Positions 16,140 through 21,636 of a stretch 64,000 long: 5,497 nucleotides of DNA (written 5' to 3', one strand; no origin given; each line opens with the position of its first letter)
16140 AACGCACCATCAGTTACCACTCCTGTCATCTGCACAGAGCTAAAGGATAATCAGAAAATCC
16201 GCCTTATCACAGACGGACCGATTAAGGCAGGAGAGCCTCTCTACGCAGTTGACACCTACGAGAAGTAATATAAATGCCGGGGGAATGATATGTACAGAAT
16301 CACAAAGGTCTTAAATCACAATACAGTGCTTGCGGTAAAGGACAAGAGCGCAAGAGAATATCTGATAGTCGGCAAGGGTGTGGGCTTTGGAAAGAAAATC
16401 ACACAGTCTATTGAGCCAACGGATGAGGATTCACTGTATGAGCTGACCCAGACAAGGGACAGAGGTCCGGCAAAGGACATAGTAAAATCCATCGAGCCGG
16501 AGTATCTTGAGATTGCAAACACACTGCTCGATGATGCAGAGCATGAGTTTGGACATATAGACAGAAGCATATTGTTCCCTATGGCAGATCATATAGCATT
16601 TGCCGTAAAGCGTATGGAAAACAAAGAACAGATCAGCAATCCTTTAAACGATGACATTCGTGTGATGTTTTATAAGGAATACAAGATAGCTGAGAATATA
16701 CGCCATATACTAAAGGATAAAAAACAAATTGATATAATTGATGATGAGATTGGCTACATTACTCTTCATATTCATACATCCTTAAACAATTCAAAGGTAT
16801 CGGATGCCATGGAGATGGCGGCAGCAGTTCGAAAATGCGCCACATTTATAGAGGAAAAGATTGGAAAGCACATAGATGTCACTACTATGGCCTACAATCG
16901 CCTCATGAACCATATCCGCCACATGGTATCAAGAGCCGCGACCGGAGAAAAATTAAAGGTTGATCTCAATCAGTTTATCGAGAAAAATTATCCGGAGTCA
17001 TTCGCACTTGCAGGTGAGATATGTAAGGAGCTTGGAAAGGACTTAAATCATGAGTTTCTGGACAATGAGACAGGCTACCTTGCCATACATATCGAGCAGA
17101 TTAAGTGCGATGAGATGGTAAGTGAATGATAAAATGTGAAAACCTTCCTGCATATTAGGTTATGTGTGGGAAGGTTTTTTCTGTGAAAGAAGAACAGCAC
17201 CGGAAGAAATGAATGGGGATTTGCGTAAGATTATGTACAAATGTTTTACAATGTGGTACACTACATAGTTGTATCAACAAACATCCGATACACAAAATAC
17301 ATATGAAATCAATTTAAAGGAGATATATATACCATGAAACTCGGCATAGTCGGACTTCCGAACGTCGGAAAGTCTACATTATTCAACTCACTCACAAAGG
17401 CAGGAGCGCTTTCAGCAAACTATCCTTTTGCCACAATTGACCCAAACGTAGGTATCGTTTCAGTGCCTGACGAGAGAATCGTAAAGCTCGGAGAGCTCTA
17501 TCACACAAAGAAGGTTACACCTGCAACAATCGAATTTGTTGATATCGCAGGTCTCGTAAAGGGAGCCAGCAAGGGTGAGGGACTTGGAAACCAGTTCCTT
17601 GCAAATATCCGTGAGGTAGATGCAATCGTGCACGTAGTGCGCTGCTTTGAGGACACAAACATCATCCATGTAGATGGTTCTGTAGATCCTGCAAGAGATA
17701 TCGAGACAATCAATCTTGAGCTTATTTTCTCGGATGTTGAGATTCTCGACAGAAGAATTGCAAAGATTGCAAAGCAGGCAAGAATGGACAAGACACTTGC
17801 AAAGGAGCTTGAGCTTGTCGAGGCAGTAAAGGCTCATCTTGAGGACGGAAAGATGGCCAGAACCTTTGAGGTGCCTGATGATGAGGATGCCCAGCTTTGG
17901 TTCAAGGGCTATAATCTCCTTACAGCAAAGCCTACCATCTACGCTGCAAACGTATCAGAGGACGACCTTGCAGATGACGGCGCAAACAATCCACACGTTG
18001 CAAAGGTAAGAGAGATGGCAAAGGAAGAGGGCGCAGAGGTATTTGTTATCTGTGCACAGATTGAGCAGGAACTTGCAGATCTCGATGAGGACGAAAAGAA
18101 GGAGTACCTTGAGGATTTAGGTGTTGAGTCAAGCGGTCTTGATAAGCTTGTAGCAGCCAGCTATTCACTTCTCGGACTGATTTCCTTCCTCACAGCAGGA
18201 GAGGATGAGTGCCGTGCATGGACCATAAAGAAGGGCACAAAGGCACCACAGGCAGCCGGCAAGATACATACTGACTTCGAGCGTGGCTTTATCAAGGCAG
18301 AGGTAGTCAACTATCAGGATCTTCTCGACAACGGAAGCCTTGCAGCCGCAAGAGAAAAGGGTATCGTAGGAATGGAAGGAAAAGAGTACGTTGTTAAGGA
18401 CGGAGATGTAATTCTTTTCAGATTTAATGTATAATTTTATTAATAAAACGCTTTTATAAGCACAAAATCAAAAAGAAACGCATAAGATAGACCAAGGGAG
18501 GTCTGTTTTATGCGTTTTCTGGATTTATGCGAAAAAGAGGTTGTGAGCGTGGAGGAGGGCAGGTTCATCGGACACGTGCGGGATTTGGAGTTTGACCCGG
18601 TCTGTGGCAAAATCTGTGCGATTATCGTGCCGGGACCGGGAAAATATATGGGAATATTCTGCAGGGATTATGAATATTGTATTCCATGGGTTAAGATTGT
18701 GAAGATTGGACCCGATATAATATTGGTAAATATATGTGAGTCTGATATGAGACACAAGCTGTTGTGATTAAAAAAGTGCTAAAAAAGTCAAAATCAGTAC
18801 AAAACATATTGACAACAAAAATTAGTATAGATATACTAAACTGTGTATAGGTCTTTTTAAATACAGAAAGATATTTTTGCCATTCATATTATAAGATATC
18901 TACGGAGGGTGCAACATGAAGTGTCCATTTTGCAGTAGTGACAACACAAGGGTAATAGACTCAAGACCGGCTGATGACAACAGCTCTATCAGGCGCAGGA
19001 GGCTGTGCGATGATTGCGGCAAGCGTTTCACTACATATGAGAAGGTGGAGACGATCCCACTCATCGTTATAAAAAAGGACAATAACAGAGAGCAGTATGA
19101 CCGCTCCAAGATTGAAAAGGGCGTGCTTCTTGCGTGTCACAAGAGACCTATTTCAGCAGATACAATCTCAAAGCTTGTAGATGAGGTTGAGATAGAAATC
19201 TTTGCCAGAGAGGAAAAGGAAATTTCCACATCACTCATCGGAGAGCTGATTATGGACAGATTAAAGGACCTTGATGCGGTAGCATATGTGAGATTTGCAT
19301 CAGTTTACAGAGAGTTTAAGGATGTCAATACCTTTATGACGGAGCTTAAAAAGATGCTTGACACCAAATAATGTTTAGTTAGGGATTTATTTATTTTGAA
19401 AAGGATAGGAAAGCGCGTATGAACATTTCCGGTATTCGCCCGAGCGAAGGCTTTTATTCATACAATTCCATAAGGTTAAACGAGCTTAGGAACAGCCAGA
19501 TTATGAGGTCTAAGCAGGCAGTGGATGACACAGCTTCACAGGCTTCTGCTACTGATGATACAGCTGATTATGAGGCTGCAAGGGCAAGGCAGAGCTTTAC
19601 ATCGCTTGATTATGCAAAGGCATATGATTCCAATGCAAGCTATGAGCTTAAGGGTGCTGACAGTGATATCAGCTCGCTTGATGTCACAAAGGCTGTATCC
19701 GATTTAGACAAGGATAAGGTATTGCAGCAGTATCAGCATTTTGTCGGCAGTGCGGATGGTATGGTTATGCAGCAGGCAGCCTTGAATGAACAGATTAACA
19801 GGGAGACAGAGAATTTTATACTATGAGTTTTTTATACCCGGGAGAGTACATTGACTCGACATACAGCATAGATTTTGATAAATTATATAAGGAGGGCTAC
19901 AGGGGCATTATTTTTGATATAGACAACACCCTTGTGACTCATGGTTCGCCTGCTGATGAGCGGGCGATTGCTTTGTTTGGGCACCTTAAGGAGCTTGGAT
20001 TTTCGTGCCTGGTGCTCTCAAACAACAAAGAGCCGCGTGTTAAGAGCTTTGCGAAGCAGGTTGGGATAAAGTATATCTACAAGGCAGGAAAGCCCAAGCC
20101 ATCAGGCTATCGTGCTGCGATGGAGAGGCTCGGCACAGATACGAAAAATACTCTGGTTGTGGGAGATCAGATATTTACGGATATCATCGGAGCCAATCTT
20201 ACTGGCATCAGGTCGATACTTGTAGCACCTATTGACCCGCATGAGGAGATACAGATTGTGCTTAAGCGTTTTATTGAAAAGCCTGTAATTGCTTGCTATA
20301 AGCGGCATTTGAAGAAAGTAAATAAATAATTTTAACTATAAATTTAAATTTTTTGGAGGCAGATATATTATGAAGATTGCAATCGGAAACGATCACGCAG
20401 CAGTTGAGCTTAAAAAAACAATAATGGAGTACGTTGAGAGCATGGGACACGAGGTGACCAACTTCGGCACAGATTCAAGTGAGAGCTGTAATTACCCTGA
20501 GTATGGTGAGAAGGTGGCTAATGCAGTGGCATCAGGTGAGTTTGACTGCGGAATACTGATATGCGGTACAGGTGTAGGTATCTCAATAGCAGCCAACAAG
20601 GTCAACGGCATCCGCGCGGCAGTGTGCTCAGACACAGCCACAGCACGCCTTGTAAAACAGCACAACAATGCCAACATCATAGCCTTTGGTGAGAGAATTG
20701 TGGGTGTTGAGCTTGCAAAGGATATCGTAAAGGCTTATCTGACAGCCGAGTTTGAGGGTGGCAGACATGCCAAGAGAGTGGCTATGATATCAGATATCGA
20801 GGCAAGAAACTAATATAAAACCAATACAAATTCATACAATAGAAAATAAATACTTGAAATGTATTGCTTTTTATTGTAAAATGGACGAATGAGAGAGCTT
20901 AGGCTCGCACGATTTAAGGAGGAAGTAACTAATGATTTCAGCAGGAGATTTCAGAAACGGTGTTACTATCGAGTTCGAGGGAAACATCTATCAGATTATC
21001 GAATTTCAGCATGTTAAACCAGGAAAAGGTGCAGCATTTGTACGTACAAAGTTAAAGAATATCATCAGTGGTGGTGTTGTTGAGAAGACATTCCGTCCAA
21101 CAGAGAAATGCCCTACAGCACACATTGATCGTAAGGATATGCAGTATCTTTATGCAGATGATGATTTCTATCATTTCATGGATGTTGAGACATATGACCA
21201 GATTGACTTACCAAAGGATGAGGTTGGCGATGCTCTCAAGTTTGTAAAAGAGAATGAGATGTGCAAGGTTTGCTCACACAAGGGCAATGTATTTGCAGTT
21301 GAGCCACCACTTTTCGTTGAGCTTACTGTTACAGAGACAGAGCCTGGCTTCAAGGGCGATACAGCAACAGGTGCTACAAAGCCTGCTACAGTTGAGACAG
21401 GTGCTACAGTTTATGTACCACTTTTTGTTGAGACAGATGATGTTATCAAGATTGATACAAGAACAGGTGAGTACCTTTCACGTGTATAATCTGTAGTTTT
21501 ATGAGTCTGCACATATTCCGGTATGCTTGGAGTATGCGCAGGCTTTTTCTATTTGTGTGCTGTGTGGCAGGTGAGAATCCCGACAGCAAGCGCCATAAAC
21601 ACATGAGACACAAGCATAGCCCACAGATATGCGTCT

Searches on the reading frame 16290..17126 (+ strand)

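Call 9: search_protein_families(library=pfam, proteins=[window:16290-17126:+], max_evalue=0.001)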
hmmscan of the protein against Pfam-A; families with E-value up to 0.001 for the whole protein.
window:16290-17126:+ (279 aa): 2 families
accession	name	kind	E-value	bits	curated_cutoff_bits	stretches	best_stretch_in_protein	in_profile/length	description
PF00874.25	PRD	-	1.8e-33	115.1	23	2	185-269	5-88/90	PRD domain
PF03123.20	CAT_RBD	-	2.7e-14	53.3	25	1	2-55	1-53/57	CAT RNA binding domain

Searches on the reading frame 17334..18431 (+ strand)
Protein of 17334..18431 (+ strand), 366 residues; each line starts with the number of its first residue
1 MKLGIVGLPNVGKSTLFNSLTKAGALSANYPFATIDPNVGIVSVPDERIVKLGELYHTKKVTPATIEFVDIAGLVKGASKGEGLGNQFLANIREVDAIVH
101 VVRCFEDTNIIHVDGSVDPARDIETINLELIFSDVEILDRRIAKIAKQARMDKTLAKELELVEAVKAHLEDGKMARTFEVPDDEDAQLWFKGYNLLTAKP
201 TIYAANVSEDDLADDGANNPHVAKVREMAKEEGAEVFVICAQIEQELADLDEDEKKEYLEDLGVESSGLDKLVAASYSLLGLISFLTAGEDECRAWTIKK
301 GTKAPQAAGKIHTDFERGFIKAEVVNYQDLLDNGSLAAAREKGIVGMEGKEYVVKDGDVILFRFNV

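Call 9: search_protein_families(library=pfam, proteins=[window:17334-18431:+], max_evalue=0.001)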
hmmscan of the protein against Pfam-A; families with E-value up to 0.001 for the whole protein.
window:17334-18431:+ (366 aa): 3 families
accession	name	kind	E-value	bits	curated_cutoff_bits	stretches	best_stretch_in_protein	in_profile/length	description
PF06071.19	YchF-GTPase_C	-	2.1e-38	130.7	27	1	282-365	1-84/84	Protein of unknown function (DUF933)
PF01926.29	MMR_HSR1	-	5.3e-23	81.7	21.9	1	3-107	2-86/113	50S ribosome-binding GTPase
PF02421.24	FeoB_N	-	2.4e-08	34.1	27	1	3-50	3-52/156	Ferrous iron transport protein B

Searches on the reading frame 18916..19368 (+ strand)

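Call 9: search_protein_families(library=pfam, proteins=[window:18916-19368:+], max_evalue=0.001)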
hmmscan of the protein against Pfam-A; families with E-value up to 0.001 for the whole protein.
window:18916-19368:+ (151 aa): 2 families
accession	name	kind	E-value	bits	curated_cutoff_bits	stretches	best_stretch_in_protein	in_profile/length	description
PF22811.2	Zn_ribbon_NrdR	-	4.1e-22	78.3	27.2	1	1-42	1-42/42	Transcriptional repressor NrdR-like, N-terminal domain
PF03477.21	ATP-cone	-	6.7e-22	78.3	25.8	1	50-136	2-87/88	ATP cone domain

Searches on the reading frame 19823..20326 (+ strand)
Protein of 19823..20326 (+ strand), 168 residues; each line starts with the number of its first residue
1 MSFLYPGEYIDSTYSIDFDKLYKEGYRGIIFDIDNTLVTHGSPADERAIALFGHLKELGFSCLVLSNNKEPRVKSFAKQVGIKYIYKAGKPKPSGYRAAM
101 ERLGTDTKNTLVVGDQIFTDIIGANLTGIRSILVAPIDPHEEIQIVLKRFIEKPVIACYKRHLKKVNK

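Call 9: search_protein_families(library=pfam, proteins=[window:19823-20326:+], max_evalue=0.001)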
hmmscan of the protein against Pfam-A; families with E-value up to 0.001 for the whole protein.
window:19823-20326:+ (168 aa): 6 families
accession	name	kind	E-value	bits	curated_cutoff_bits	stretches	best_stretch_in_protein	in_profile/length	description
PF00702.32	Hydrolase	-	4.7e-17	63.4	26.4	1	47-125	102-188/191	haloacid dehalogenase-like hydrolase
PF13242.12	Hydrolase_like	-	5.9e-13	49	22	1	88-135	2-49/75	HAD-hyrolase-like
PF13419.12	HAD_2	-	5.4e-12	46.6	23.8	1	51-134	87-178/178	Haloacid dehalogenase-like hydrolase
PF09419.16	PGP_phosphatase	-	1.1e-06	28.8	20.4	1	16-134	31-163/168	Mitochondrial PGP phosphatase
PF08282.18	Hydrolase_3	-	0.00017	21.8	20.9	0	29-84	1-57/255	haloacid dehalogenase-like hydrolase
PF13344.12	Hydrolase_6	-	0.00062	20.2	27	0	29-80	1-51/101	Haloacid dehalogenase-like hydrolase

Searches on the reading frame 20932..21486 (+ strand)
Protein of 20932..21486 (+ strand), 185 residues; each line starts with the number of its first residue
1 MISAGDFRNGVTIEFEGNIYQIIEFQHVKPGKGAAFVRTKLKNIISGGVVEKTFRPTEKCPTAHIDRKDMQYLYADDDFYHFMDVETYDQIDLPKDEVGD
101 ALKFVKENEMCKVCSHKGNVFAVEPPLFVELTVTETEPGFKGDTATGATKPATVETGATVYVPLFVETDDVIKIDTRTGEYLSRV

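Call 9: search_protein_families(library=pfam, proteins=[window:20932-21486:+], max_evalue=0.001)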
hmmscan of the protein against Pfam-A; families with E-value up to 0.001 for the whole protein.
window:20932-21486:+ (185 aa): 4 families
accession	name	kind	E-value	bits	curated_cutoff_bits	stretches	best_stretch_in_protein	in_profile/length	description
PF09285.17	Elong-fact-P_C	-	1e-28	99.2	25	1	129-184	1-56/56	Elongation factor P, C-terminal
PF08207.18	EFP_N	-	5.9e-28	97.1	23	1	3-59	1-57/58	Elongation factor P (EF-P) KOW-like domain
PF01132.26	EFP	-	1.3e-24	86.3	27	1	68-120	1-53/54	Elongation factor P (EF-P) OB domain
PF01287.26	eIF-5a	-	0.00087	19.8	24.2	0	64-114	1-57/69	Eukaryotic elongation factor 5A hypusine, DNA-binding OB fold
